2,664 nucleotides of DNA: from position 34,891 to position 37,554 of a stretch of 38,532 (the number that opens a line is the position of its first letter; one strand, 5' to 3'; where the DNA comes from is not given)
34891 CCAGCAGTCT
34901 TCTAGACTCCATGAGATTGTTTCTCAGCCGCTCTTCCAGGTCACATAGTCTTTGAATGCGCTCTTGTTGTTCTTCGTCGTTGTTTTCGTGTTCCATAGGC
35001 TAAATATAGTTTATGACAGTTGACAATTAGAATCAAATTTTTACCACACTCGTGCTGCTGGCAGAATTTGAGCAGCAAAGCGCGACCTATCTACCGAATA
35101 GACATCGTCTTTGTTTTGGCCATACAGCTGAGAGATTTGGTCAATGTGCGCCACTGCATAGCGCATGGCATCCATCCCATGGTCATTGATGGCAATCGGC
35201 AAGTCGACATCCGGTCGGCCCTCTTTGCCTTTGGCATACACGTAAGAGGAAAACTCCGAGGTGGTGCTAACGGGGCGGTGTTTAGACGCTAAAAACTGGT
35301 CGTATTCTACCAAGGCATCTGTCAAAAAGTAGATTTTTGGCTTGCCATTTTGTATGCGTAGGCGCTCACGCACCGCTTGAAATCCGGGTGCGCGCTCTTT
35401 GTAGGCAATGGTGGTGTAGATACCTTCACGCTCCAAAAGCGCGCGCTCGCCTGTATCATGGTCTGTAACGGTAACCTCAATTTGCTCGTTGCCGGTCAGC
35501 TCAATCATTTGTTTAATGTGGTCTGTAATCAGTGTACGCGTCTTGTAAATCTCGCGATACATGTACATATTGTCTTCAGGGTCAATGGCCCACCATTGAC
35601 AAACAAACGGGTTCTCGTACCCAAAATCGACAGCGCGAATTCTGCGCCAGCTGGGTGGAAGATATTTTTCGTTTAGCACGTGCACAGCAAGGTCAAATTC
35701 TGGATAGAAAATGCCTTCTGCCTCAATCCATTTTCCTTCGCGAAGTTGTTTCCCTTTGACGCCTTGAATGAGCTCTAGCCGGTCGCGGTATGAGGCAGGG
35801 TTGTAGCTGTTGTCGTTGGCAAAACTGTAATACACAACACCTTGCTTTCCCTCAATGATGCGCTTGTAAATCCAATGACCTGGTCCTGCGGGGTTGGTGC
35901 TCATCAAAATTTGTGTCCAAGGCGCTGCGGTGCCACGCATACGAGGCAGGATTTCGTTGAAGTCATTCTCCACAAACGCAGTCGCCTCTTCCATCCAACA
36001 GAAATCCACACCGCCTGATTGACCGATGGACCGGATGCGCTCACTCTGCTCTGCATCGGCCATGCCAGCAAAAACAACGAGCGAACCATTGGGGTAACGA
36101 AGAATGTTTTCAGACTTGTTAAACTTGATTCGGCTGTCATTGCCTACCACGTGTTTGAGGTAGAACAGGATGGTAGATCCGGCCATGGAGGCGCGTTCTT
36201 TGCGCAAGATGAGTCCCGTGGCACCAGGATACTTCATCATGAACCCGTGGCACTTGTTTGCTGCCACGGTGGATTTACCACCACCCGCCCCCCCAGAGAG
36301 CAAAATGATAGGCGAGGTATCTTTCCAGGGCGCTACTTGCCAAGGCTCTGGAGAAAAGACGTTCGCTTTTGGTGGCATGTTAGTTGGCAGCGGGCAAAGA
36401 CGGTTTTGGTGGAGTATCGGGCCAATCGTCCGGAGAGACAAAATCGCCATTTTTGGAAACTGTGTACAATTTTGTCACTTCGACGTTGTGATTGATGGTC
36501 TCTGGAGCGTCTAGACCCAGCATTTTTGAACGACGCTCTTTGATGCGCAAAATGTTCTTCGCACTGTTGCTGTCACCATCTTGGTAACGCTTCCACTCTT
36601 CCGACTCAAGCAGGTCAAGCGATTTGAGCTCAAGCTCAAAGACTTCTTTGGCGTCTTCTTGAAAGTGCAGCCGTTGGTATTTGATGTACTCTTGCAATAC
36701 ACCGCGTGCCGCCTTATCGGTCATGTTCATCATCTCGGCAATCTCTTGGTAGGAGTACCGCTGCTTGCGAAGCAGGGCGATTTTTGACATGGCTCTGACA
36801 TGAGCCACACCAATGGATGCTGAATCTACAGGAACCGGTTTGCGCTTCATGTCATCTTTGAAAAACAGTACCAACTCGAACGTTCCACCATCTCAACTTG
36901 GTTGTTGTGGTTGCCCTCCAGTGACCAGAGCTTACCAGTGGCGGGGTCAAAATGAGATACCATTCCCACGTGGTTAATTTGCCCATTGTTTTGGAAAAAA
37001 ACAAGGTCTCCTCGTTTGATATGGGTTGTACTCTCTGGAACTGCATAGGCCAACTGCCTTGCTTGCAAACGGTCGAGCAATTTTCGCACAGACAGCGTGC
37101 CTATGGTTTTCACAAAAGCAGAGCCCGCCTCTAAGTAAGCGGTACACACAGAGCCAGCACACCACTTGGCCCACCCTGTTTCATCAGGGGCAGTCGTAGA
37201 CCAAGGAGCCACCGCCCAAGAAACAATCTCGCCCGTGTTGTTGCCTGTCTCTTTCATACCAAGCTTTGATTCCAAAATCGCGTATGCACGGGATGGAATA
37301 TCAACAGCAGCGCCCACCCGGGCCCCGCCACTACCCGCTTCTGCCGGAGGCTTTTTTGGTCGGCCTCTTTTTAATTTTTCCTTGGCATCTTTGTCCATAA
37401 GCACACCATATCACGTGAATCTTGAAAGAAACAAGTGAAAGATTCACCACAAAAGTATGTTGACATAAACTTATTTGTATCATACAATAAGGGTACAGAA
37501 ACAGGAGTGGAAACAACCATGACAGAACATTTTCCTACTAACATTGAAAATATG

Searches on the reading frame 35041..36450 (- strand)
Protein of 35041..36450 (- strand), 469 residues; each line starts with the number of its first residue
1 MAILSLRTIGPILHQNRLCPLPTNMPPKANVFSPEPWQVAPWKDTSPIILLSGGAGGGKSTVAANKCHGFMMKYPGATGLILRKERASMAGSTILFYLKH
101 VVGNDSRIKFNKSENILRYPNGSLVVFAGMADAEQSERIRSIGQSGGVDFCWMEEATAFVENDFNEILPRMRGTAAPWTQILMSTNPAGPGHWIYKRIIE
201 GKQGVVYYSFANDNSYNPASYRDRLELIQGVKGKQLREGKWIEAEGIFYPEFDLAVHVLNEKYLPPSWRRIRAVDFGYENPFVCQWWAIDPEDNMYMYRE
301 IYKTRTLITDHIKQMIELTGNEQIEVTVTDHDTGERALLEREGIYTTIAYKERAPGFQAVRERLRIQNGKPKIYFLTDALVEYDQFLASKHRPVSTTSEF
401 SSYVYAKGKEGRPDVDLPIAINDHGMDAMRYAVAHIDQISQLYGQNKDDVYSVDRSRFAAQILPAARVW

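Call 20: search_protein_families(library=phrogs, max_evalue=0.00001, proteins=[window:35041-36450:-])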
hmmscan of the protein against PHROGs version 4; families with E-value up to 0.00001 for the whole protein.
window:35041-36450:- (469 aa): 6 families
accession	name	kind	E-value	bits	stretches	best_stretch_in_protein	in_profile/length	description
phrog_2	-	head and packaging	4.3e-43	149.1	1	24-440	257-596/807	terminase large subunit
phrog_3717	-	head and packaging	1.5e-23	84.6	1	45-278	22-260/277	terminase large subunit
phrog_5653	-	head and packaging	1.8e-23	84.3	1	239-442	1-186/199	terminase large subunit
phrog_979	-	head and packaging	2.1e-17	64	1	34-197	154-313/642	terminase large subunit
phrog_10250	-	head and packaging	3.1e-14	54.2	1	230-436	7-215/228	terminase large subunit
phrog_6672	-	head and packaging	3e-06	27.8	0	394-438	87-131/145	terminase large subunit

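Call 22: find_related_loci(query=window:35041-36450:-, collection=viral_contigs, flank=10000)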
Query window:35041-36450:- (469 aa) in viral_contigs; peptide patterns used: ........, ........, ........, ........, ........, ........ (x = any residue, [..] = any of these).
94 stretches matched a pattern; 90 encode a relative of the query (tblastn E <= 1e-3); the best 80 are kept; 80 distinct loci.
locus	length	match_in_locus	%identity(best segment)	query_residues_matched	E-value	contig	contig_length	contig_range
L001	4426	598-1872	51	5-439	1e-151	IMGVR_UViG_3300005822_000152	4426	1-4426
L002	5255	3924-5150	51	31-438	2e-144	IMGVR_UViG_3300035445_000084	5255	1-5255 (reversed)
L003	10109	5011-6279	50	18-439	1e-138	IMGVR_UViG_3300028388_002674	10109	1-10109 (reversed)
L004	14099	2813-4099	49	21-437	2e-138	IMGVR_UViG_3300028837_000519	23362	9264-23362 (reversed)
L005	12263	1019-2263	47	30-443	2e-131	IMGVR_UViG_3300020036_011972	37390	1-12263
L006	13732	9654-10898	47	30-443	2e-131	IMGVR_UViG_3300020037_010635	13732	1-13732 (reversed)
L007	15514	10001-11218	48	31-435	4e-130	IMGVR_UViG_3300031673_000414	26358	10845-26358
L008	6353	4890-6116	41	29-438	3e-101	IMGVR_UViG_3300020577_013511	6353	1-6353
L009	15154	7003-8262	39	49-468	2e-94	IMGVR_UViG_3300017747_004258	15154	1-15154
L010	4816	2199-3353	40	46-437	5e-91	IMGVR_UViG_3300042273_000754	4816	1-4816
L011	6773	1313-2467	40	46-437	2e-88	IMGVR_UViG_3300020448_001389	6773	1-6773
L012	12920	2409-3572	38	46-440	1e-84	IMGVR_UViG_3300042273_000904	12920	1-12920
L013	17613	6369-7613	38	42-444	1e-83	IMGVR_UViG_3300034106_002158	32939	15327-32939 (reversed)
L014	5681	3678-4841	39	47-441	9e-84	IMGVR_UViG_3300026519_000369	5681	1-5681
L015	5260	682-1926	38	42-444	1e-83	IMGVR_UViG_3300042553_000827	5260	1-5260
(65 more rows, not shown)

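Call 29: find_related_loci(query=window:35041-36450:-, collection=metagenome_contigs, flank=10000)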
Query window:35041-36450:- (469 aa) in metagenome_contigs; peptide patterns used: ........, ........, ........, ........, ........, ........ (x = any residue, [..] = any of these).
158 stretches matched a pattern; 117 encode a relative of the query (tblastn E <= 1e-3); the best 80 are kept; 80 distinct loci.
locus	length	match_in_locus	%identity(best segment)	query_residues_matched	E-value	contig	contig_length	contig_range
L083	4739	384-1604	54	32-437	6e-155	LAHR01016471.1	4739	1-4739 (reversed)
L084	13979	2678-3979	47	25-456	2e-141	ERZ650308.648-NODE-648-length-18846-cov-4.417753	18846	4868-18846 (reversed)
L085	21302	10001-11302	47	25-456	2e-141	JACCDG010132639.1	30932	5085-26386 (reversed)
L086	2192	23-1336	48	21-437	7e-143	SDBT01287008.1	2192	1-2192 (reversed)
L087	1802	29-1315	47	3-435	9e-143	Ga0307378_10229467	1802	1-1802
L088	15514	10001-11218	48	31-435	3e-130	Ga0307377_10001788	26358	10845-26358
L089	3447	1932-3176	45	27-437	1e-116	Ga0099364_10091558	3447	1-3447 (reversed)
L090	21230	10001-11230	40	37-447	1e-97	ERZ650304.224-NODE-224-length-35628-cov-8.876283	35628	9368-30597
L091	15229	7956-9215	39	49-468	1e-94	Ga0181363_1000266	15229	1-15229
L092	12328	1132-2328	38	45-436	5e-89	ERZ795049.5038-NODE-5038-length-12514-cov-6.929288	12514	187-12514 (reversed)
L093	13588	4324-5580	39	27-437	7e-89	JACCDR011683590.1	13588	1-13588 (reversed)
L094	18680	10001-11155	40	46-437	2e-88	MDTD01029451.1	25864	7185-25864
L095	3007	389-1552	39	46-440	4e-90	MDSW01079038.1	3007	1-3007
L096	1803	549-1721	39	49-433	8e-92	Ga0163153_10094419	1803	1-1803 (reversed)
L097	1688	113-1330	37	42-439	7e-92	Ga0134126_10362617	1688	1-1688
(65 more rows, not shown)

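Call 49: find_related_loci(query=window:35041-36450:-, collection=genome_contigs, flank=10000)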
Query window:35041-36450:- (469 aa) in genome_contigs; peptide patterns used: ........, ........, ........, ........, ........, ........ (x = any residue, [..] = any of these).
40 stretches matched a pattern; 18 encode a relative of the query (tblastn E <= 1e-3); 18 distinct loci.
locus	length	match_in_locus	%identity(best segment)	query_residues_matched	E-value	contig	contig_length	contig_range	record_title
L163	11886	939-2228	52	5-438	4e-152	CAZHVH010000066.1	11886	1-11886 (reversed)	MAG TPA_asm: uncultured bacterium isolate binchicken_co6_520 genome assembly, contig: NODE_6396_length_11886_cov_9.02747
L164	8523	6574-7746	39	44-441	1e-91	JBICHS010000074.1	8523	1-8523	MAG: Phycisphaeraceae bacterium JB051 k141_131556, whole genome shotgun sequence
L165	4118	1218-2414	38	45-436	9e-90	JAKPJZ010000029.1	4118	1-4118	MAG: Chloroflexota bacterium isolate JPAS_maxbin.107 k141_428112, whole genome shotgun sequence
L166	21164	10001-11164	40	46-440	4e-89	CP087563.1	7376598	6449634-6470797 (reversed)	Planctomycetes bacterium syqfu chromosome, complete genome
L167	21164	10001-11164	39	46-440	1e-88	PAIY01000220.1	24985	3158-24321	MAG: Phycisphaeraceae bacterium isolate NAT22 MHASMcontig_974570, whole genome shotgun sequence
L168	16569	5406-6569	39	47-441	2e-86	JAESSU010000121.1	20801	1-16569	MAG: Phycisphaeraceae bacterium isolate NORP295 CoAssembly_944178, whole genome shotgun sequence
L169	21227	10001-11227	37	28-433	2e-81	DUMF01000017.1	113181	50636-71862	MAG TPA_asm: Bacillota bacterium isolate AS04akNAM_41 31208_AS04, whole genome shotgun sequence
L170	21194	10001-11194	38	49-433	4e-80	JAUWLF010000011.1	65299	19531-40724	MAG: Chloroflexota bacterium isolate CSMAG_2365 CSMAG_2365_k141_228572_length_65299_cov_22.0451, whole genome shotgun se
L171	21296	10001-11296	34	19-437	3e-75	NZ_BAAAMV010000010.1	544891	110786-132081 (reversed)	Nonomuraea bangladeshensis strain JCM 13930 sequence10, whole genome shotgun sequence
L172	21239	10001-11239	34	47-437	4e-72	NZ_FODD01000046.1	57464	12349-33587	Actinacidiphila rubida strain CGMCC 4.2026, whole genome shotgun sequence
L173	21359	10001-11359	32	27-441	8e-70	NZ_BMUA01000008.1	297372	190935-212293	Streptomyces violascens strain JCM 4424 sequence08, whole genome shotgun sequence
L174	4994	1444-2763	33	30-437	7e-68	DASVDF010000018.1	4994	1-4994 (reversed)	MAG TPA_asm: Woeseiaceae bacterium isolate SMAG_U2026 k141_1058105, whole genome shotgun sequence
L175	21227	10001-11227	33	49-439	8e-67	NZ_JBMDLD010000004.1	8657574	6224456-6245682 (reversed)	Streptomyces sp. 2.9 contig_7, whole genome shotgun sequence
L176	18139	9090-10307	34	49-437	1e-66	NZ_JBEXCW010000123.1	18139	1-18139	Streptomyces sp. NPDC005574 NPDC005574_288_A6.ctg-0123, whole genome shotgun sequence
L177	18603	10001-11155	40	46-437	8e-89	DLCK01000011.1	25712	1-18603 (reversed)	MAG TPA_asm: Phycisphaerales bacterium UBA7800 UBA7800_contig_25999, whole genome shotgun sequence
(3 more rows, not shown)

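Call 75: search_protein_families(library=pfam, max_evalue=0.001, proteins=[L006:3596-3874:+, L006:2278-3306:-, L006:3897-4238:+, L006:4180-4497:+, L006:4812-5198:+, L006:5278-5814:+, L006:1763-2047:-, L006:1186-1527:-])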
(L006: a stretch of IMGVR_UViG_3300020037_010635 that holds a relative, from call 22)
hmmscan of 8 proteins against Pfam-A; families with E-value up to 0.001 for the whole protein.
L006:3596-3874:+ (92 aa): 3 families
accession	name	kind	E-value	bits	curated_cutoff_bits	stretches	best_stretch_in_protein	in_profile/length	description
PF01381.28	HTH_3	-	2.6e-11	43.8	23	1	39-89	5-55/55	Helix-turn-helix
PF12844.13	HTH_19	-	4.1e-11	43.1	30.2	1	32-92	1-61/64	Helix-turn-helix domain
PF13443.12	HTH_26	-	4.4e-05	24.1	22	1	38-87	7-55/63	Cro/C1-type HTH DNA-binding domain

L006:2278-3306:- (342 aa): 0 families

L006:3897-4238:+ (113 aa): 0 families

L006:4180-4497:+ (105 aa): 0 families

L006:4812-5198:+ (128 aa): 0 families

L006:5278-5814:+ (178 aa): 0 families

L006:1763-2047:- (94 aa): 0 families

L006:1186-1527:- (113 aa): 1 family
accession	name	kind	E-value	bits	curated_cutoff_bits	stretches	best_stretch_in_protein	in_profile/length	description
PF06356.17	DUF1064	-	0.00044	21.1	24.7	1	40-93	48-100/117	Protein of unknown function (DUF1064)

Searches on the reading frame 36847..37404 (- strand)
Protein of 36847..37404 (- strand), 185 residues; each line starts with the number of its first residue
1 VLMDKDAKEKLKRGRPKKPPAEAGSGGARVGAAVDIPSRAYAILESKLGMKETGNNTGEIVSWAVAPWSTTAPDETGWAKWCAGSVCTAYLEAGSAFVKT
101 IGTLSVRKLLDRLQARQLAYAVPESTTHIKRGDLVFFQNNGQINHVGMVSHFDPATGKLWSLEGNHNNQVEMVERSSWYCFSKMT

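Call 20: search_protein_families(library=phrogs, max_evalue=0.00001, proteins=[window:36847-37404:-])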
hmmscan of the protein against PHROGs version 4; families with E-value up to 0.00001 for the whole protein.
window:36847-37404:- (185 aa): 0 families

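Call 37: search_protein_families(library=pfam, max_evalue=0.01, proteins=[window:36847-37404:-])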
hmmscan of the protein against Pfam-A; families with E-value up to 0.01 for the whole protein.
window:36847-37404:- (185 aa): 3 families
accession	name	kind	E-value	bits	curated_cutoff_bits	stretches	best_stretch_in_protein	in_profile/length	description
PF00877.26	NLPC_P60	-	8.8e-06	26.1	23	1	104-169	38-85/105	NlpC/P60 family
PF05257.22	CHAP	-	2.4e-05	25.2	26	1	81-165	8-81/81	CHAP domain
PF06940.17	DUF1287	-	0.0043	17.3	25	1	116-158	93-135/163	Domain of unknown function (DUF1287)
